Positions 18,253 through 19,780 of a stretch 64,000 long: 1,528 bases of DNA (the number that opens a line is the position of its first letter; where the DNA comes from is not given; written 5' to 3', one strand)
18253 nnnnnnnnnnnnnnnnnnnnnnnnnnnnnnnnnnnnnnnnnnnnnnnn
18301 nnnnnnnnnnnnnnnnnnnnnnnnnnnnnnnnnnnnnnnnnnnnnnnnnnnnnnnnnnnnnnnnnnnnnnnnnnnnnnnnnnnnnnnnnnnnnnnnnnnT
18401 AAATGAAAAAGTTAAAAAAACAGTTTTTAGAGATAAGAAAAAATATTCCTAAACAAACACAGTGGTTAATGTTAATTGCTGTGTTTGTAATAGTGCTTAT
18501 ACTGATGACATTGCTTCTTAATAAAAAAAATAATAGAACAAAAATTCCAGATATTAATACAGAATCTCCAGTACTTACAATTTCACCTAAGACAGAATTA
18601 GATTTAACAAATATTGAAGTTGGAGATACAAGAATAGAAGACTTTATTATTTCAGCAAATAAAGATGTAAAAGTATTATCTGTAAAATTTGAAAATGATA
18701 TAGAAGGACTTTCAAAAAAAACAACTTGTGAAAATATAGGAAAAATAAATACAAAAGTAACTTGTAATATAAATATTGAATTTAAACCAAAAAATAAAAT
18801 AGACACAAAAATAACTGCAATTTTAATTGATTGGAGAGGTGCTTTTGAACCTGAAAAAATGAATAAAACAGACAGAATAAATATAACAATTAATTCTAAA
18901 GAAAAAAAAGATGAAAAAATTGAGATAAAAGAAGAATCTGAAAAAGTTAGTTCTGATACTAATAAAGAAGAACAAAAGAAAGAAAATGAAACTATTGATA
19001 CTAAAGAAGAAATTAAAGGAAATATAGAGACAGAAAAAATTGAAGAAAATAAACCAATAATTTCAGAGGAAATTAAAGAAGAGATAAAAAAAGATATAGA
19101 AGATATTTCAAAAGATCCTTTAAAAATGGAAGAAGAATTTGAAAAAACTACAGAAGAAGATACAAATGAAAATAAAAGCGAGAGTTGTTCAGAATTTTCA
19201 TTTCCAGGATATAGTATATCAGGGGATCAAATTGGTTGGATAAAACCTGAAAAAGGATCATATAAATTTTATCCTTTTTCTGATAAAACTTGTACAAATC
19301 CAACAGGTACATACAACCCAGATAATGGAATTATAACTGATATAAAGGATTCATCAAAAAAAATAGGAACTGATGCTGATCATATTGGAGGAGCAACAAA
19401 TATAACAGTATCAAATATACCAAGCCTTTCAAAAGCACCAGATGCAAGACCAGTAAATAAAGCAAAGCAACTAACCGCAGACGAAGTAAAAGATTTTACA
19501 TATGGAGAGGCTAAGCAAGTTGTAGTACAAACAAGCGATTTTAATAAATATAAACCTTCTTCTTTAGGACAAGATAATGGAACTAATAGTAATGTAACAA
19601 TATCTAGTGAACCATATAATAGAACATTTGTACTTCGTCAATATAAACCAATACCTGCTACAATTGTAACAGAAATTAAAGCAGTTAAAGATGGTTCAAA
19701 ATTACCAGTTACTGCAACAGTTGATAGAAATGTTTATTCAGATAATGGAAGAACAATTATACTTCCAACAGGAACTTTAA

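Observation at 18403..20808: VirB10 homolog with E/K-rich tandem-repeat linker and a ~190-aa cysteine-rich C-terminal extension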

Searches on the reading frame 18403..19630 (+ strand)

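Call 23: search_protein_families(library=pfam, proteins=[window:18403-19630:+], max_evalue=1)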
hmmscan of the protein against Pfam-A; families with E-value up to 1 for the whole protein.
window:18403-19630:+ (409 aa): 2 families
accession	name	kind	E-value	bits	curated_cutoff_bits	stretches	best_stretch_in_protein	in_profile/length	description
PF12100.13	DUF3576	-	0.26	12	25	1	125-199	15-87/101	Domain of unknown function (DUF3576)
PF16923.11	Glyco_hydro_63N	-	0.51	10.8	23.8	1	156-239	136-218/227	Glycosyl hydrolase family 63 N-terminal domain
